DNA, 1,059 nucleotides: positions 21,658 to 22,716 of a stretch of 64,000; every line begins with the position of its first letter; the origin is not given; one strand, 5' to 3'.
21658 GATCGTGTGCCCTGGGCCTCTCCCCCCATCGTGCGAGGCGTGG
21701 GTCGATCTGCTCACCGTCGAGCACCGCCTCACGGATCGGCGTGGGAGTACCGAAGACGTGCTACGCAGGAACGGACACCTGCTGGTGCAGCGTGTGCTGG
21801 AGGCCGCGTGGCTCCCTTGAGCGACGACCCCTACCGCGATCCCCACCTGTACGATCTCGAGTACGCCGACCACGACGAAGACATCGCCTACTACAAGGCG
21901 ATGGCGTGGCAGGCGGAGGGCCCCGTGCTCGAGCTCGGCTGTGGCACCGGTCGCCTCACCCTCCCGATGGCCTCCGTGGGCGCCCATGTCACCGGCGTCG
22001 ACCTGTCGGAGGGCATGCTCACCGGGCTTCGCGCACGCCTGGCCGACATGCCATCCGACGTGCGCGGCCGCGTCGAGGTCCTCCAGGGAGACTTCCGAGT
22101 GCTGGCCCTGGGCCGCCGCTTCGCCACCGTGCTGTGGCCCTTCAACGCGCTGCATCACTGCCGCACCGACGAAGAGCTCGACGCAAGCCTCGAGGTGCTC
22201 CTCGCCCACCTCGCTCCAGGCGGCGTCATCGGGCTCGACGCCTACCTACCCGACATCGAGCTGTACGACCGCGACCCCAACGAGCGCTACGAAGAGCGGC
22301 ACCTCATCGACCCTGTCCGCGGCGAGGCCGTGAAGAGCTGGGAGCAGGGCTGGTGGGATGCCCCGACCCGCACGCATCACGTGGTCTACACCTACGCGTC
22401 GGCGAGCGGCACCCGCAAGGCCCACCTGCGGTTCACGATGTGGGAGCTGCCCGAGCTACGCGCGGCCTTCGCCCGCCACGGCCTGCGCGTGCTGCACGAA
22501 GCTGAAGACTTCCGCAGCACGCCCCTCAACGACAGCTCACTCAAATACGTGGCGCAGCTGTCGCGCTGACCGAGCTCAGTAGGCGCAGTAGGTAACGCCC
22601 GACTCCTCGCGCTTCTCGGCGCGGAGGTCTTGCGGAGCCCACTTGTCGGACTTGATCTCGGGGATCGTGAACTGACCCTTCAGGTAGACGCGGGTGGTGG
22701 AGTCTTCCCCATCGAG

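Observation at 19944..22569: WYL-domain regulator translationally coupled to an unrecognised 304-aa protein and a SAM methyltransferase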

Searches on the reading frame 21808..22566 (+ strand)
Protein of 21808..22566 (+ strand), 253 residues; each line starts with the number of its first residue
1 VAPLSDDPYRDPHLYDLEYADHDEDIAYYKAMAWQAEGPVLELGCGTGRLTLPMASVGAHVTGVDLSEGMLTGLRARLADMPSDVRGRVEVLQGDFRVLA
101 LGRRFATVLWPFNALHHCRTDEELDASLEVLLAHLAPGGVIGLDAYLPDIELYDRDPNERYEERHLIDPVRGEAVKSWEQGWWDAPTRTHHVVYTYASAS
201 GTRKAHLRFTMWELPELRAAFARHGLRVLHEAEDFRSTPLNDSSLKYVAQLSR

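Call 6: search_protein_families(library=pfam, proteins=[window:21808-22566:+], max_evalue=0.1)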
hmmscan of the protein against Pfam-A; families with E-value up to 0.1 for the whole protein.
window:21808-22566:+ (253 aa): 14 families
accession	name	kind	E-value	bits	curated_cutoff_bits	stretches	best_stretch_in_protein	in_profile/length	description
PF13649.12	Methyltransf_25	-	1.4e-18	67.8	27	1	40-139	1-97/97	Methyltransferase domain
PF08242.18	Methyltransf_12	-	1.7e-13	51.6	30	1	41-141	1-98/98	Methyltransferase domain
PF08241.18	Methyltransf_11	-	2.6e-13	50.8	21.2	1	41-141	1-93/95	Methyltransferase domain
PF13489.12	Methyltransf_23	-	2.3e-09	37.7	27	1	36-230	22-163/164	Methyltransferase domain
PF13847.12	Methyltransf_31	-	3.7e-07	30.4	27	1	39-101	6-70/145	Methyltransferase domain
PF02353.26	CMAS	-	0.003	17.4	27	1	31-118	57-140/273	Mycolic acid cyclopropane synthetase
PF13578.12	Methyltransf_24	-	0.004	18.4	26.3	1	41-144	1-103/105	Methyltransferase domain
PF00398.26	RrnaAD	-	0.0065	16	24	1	37-100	31-89/263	Ribosomal RNA adenine dimethylase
PF05175.20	MTS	-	0.018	15.1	23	1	35-79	30-76/170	Methyltransferase small domain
PF03848.20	TehB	-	0.024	14.5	20.4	1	36-70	30-64/193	Tellurite resistance protein TehB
PF05401.17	NodS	-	0.026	14.8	24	1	37-139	44-140/201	Nodulation protein S (NodS)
PF01209.24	Ubie_methyltran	-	0.075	12.8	20.1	0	32-95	43-106/233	ubiE/COQ5 methyltransferase family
PF01728.25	FtsJ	-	0.076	13.4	24.1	0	35-100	20-79/181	FtsJ-like methyltransferase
PF05724.17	TPMT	-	0.094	12.8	26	0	28-72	29-73/218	Thiopurine S-methyltransferase (TPMT)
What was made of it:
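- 21808..22569 (+): Class I SAM-dependent methyltransferase of the amine N-methyltransferase clade, 253 aa from GTG 21808. An alternative TTG start lies at 21817. Pfam Methyltransf_25/12/11/23 (call 6).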

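Call 7: search_protein_families(library=ncbifam, proteins=[window:21808-22566:+], max_evalue=0.1)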
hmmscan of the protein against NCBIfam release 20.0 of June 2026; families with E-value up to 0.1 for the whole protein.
window:21808-22566:+ (253 aa): 46 families (the best 25 are shown)
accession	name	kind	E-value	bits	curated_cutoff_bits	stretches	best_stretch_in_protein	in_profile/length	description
NF041820.1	daptide_MTase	equivalog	1.1e-30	106.9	175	1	19-230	19-226/243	daptide-type RiPP biosynthesis methyltransferase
NF043040.1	corrin_prot_MT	hypoth_equivalog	2.5e-13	49.9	180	1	34-96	38-99/216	corrinoid protein-associated methyltransferase CpaM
TIGR02021.1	BchM-ChlM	equivalog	3.7e-09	36.3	158.9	1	40-131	58-143/218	magnesium protoporphyrin IX methyltransferase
NF007610.0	PRK10258.1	equivalog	1.7e-06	27.6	342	1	35-144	41-139/251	malonyl-ACP O-methyltransferase BioC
NF000499.2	Erm23S_rRNA_broad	equivalog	2.2e-06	27.3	212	1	33-104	20-86/244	23S ribosomal RNA methyltransferase Erm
TIGR01983.1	UbiG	equivalog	5.6e-06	25.8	102.95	1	37-74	50-87/228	bifunctional 2-polyprenyl-6-hydroxyphenol methylase/3-demethylubiquinol 3-O-methyltransferase UbiG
TIGR00755.1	ksgA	equivalog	8.1e-06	25.3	171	1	31-99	24-87/256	16S rRNA (adenine(1518)-N(6)/adenine(1519)-N(6))-dimethyltransferase RsmA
NF042988.1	Erm46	exception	9.2e-06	25.1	503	1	32-108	28-97/255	23S rRNA (adenine(2058)-N(6))-methyltransferase Erm(46)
NF042938.1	Erm55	exception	1.6e-05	24.1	525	1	23-101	19-90/270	23S rRNA (adenine(2058)-N(6))-methyltransferase Erm(55)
TIGR02072.1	BioC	equivalog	2e-05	24.6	184.95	1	38-141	36-130/244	malonyl-ACP O-methyltransferase BioC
TIGR01934.1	MenG_MenH_UbiE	subfamily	7.7e-05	22.1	158.35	1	30-95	33-96/223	ubiquinone/menaquinone biosynthesis methyltransferase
NF045649.1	2X_seleno_MduS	exception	7.8e-05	21.8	380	1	39-89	44-96/338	methyltransferase domain-containing selenoprotein MduS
NF050150.1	RiPP_MTase_ApyS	equivalog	0.0001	21.6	400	1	39-98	144-203/323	RiPP biosynthesis methyltransferase ApyS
NF000337.1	erm_SHROVE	exception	0.00013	21.4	320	1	33-97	25-84/248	ErmE/ErmH/ErmO/ErmR family 23S rRNA (adenine(2058)-N(6))-methyltransferase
TIGR04345.1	ovoA_Cterm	equivalog_domain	0.00016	21.3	170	1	31-71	36-76/242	putative 4-mercaptohistidine N1-methyltransferase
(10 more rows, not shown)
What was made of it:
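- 21808..22569 (+): The best NCBIfam match is the daptide-type MT at 107 bits, below its cut-off of 175 (call 7).
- On Daptide-type RiPP methyltransferase (NF041820): The score is 106.9 bits, below 175 (call 7).
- The daptide_MTase score of 107 is below the cut-off of 175 (call 7).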

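Call 8: search_protein_families(library=padloc, proteins=[window:21808-22566:+], max_evalue=0.1)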
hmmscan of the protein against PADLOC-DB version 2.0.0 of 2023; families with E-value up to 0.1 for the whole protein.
window:21808-22566:+ (253 aa): 1 family
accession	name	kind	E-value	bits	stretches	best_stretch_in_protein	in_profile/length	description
PDLC04134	mad2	-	8e-19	65.8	1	22-151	276-402/492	mads_2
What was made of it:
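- The MT's SAM-binding region partially matches PADLOC mad2 at 8e-19 (call 8).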

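Call 46: search_solved_structures(query=window:21808-22566:+, max_evalue=0.001)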
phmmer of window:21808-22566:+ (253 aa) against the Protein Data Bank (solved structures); distinct sequences matched with E-value up to 0.001: 26.
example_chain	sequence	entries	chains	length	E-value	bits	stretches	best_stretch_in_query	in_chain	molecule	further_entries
9sot_A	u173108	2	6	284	1.4e-29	106.4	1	9-152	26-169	Class I SAM-dependent methyltransferase | Methyltransferase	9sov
3g2m_A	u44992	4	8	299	4.3e-19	72.1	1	17-163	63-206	PCZA361.24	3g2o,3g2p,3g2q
4hgy_A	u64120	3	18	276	1.1e-12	51.1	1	33-143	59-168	CcbJ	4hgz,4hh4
3bxo_A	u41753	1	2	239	1.3e-12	50.9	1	18-145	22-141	N,N-dimethyltransferase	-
7wzf_A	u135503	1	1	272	5e-11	45.7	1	36-248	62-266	YunM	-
6m83_A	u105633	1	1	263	1.1e-10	44.5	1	37-145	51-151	dTDP-3-amino-3,6-dideoxy-alpha-D-glucopyranose N,N-dimethyltransferase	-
6m82_A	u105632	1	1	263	2.8e-10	43.2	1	37-145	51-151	dTDP-3-amino-3,6-dideoxy-alpha-D-glucopyranose N,N-dimethyltransferase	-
3pfg_A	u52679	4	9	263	2.9e-10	43.2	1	37-145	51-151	N-methyltransferase | dTDP-3-amino-3,6-dideoxy-alpha-D-glucopyranose N,N-dimethyltransferase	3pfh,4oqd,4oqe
6m81_A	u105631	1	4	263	2.9e-10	43.2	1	37-145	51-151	dTDP-3-amino-3,6-dideoxy-alpha-D-glucopyranose N,N-dimethyltransferase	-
7wzg_A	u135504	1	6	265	7.1e-10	41.9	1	39-147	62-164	Cypemycin N-terminal methyltransferase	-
6uk5_A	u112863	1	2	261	7.6e-10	41.8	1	25-146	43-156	CalS10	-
3px2_A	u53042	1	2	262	2.6e-09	40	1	37-145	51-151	N-methyltransferase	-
3px3_A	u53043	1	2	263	7.1e-09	38.6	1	37-145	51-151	N-methyltransferase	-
9ri2_A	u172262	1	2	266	1.6e-08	37.5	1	33-148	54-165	Methyltransferase, putative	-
1wzn_A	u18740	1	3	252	8e-08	35.2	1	29-142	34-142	SAM-dependent methyltransferase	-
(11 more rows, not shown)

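Call 53: search_solved_structures(query=window:21808-22566:+, max_evalue=1e-15, show_alignments=2)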
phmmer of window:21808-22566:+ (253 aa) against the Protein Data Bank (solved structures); distinct sequences matched with E-value up to 1e-15: 2.
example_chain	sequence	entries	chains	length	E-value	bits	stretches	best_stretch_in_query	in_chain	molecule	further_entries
9sot_A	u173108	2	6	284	1.4e-29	106.4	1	9-152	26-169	Class I SAM-dependent methyltransferase | Methyltransferase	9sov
3g2m_A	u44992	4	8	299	4.3e-19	72.1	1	17-163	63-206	PCZA361.24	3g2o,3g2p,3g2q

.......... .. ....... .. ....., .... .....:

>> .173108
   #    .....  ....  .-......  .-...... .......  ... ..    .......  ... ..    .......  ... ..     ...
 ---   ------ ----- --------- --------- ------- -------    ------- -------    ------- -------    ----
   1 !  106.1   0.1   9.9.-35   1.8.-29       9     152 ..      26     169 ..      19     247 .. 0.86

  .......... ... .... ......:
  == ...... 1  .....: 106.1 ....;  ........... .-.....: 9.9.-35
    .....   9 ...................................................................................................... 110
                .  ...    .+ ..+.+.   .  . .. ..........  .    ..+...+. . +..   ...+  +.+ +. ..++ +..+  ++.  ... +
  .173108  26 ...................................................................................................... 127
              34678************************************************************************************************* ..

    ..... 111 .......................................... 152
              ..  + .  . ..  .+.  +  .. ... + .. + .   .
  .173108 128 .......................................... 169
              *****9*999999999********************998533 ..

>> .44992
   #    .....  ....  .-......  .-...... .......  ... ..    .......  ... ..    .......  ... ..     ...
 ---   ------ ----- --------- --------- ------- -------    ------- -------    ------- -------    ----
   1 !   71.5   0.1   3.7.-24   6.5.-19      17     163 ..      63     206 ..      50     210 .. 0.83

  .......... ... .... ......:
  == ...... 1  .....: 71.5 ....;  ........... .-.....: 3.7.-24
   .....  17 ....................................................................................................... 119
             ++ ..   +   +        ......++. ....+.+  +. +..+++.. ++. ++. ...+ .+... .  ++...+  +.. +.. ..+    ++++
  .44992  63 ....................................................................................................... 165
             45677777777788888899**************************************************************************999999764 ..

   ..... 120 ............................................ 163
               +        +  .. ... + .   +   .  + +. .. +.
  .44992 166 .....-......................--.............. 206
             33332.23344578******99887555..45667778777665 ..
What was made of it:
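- Closest known: CorZ/BytZ. Same: They are the best sequence matches among solved structures (calls 46, 53) and in NCBIfam (call 7).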

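Call 77: find_homologous_proteins(query=window:21808-22566:+, max_evalue=1e-20)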
Query window:21808-22566:+ (253 aa): 561 proteins with E <= 1e-20 among 3980 candidates; the best 120 are listed.
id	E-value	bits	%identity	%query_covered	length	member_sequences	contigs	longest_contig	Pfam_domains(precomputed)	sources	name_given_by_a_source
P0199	7.4e-168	574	99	100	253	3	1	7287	PF13847.13,PF13489.13,PF13649.13,PF08241.19,PF08242.19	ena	-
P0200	2.5e-119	415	75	96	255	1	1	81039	PF13847.13,PF13489.13,PF02353.27,PF05175.21,PF13649.13,PF08241.19,PF08242.19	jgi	jgi:SAM-dependent methyltransferase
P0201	1.3e-115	403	72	98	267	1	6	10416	PF13489.13,PF13649.13,PF08241.19,PF08242.19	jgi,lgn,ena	-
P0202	1.3e-115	403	71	98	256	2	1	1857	PF13847.13,PF13489.13,PF13649.13,PF08241.19,PF08242.19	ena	-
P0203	5.8e-113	395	71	98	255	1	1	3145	PF13847.13,PF13489.13,PF13649.13,PF08241.19,PF08242.19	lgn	-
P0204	2.4e-109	383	67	98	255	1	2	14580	PF13847.13,PF13489.13,PF13649.13,PF08241.19,PF08242.19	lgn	-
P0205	8.1e-106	371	67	97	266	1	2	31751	PF13847.13,PF13489.13,PF13649.13,PF08241.19,PF08242.19,PF05401.17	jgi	-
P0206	2.0e-103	363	63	95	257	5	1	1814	PF13847.13,PF13489.13,PF13649.13,PF08241.19,PF08242.19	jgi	-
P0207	3.1e-103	363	63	97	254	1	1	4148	PF13847.13,PF13489.13,PF02353.27,PF05175.21,PF13649.13,PF08241.19,PF08242.19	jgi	jgi:SAM-dependent methyltransferase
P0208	4.8e-103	362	65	99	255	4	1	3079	PF13847.13,PF13489.13,PF13649.13,PF08241.19,PF08242.19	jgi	jgi:SAM-dependent methyltransferase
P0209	1.9e-99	350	65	100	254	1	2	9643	PF13847.13,PF13489.13,PF13649.13,PF08241.19,PF08242.19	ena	-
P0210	1.9e-98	347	61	100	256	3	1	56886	PF13847.13,PF13489.13,PF02353.27,PF13649.13,PF08241.19,PF08242.19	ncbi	-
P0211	8.5e-98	345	61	95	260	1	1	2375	PF13847.13,PF13489.13,PF13649.13,PF08241.19,PF08242.19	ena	-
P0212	1.1e-97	345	61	100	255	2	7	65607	PF13847.13,PF13489.13,PF02353.27,PF13649.13,PF08241.19,PF08242.19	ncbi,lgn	-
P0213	1.2e-97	344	62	97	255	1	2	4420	PF13847.13,PF13489.13,PF13649.13,PF08241.19,PF08242.19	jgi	jgi:SAM-dependent methyltransferase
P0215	4.6e-87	310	57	99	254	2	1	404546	PF13847.13,PF13489.13,PF13649.13,PF08241.19,PF08242.19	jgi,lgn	jgi:SAM-dependent methyltransferase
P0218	7.7e-84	299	55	98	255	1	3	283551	PF13847.13,PF13489.13,PF13649.13,PF08241.19,PF08242.19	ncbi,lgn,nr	ncbi:MAG: class I SAM-dependent methyltransferase [Myxococcales bacterium]|nr:class I SAM-dependent 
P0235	5.7e-79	283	53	98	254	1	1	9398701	PF13489.13,PF13649.13,PF08241.19,PF08242.19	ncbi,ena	-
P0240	8.0e-78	279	53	98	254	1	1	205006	PF13489.13,PF13649.13,PF08241.19,PF08242.19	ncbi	ncbi:MAG: class I SAM-dependent methyltransferase [Myxococcota bacterium]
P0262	7.8e-73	263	50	98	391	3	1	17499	PF13847.13,PF13489.13,PF02353.27,PF13649.13,PF08241.19,PF08242.19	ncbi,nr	ncbi:MAG: methyltransferase domain-containing protein, partial [Rhodobacterales bacterium]|nr:methyl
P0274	8.5e-71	256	49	99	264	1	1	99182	PF13847.13,PF13489.13,PF13649.13,PF08241.19,PF08242.19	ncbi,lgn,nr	ncbi:MAG: class I SAM-dependent methyltransferase [Myxococcales bacterium]|nr:class I SAM-dependent 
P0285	1.9e-69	252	49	97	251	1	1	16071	PF13847.13,PF13489.13,PF13649.13,PF08241.19,PF08242.19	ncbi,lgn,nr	ncbi:MAG: class I SAM-dependent methyltransferase [Proteobacteria bacterium]|nr:class I SAM-dependen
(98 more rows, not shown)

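Call 87: list_cluster_members(proteins=[P0235, P0215, P0218, P0240, P0210, P0212, P0274, P0262, P0285, P0001])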
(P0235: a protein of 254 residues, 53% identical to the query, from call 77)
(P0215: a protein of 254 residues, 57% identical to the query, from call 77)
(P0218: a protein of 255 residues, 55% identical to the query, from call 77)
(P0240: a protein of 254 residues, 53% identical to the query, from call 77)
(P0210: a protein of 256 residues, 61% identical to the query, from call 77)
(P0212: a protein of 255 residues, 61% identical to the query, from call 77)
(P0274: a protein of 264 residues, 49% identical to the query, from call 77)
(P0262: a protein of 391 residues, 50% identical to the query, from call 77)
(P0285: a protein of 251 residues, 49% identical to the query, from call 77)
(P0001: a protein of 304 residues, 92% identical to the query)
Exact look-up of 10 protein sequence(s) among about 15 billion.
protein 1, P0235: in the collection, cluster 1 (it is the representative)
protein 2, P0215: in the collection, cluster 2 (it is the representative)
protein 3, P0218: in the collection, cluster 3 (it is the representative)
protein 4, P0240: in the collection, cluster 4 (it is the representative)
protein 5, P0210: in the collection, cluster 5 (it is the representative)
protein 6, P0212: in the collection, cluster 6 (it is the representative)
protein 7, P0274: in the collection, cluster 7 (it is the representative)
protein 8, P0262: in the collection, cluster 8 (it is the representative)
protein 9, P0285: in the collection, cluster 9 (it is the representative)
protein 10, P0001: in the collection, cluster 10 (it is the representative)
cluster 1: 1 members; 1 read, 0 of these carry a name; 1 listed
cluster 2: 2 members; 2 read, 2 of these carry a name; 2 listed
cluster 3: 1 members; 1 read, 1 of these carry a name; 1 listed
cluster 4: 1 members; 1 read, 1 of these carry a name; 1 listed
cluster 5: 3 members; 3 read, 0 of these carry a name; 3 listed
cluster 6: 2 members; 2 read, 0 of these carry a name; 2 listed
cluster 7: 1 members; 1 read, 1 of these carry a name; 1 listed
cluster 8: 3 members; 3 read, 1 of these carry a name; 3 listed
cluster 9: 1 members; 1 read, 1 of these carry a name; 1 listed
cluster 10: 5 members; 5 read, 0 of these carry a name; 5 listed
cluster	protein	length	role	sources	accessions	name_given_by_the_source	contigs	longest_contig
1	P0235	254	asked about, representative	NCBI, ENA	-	-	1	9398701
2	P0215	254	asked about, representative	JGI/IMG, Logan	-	SAM-dependent methyltransferase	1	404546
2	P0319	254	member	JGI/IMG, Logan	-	SAM-dependent methyltransferase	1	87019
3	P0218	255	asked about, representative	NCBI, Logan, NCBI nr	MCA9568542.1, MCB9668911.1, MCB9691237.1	MAG: class I SAM-dependent methyltransferase [Myxococcales bacterium] | class I SAM-dependent methyltransferase [Myxococcales bacterium]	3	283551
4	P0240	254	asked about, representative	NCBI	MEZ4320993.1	MAG: class I SAM-dependent methyltransferase [Myxococcota bacterium]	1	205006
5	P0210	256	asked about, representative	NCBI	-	-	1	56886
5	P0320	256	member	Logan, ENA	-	-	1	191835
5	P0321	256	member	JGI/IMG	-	-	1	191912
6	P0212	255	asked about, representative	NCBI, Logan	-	-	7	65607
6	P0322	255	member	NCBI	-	-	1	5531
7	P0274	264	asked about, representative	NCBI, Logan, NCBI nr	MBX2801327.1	MAG: class I SAM-dependent methyltransferase [Myxococcales bacterium] | class I SAM-dependent methyltransferase [Myxococcales bacterium]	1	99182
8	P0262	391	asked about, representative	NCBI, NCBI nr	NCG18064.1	MAG: methyltransferase domain-containing protein, partial [Rhodobacterales bacterium] | methyltransferase domain-containing protein [Rhodobacterales bacterium]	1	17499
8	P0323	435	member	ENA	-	-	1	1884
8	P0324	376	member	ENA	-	-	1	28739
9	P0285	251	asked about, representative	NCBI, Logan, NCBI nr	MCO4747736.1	MAG: class I SAM-dependent methyltransferase [Proteobacteria bacterium] | class I SAM-dependent methyltransferase [Pseudomonadota bacterium]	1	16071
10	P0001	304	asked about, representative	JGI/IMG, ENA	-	-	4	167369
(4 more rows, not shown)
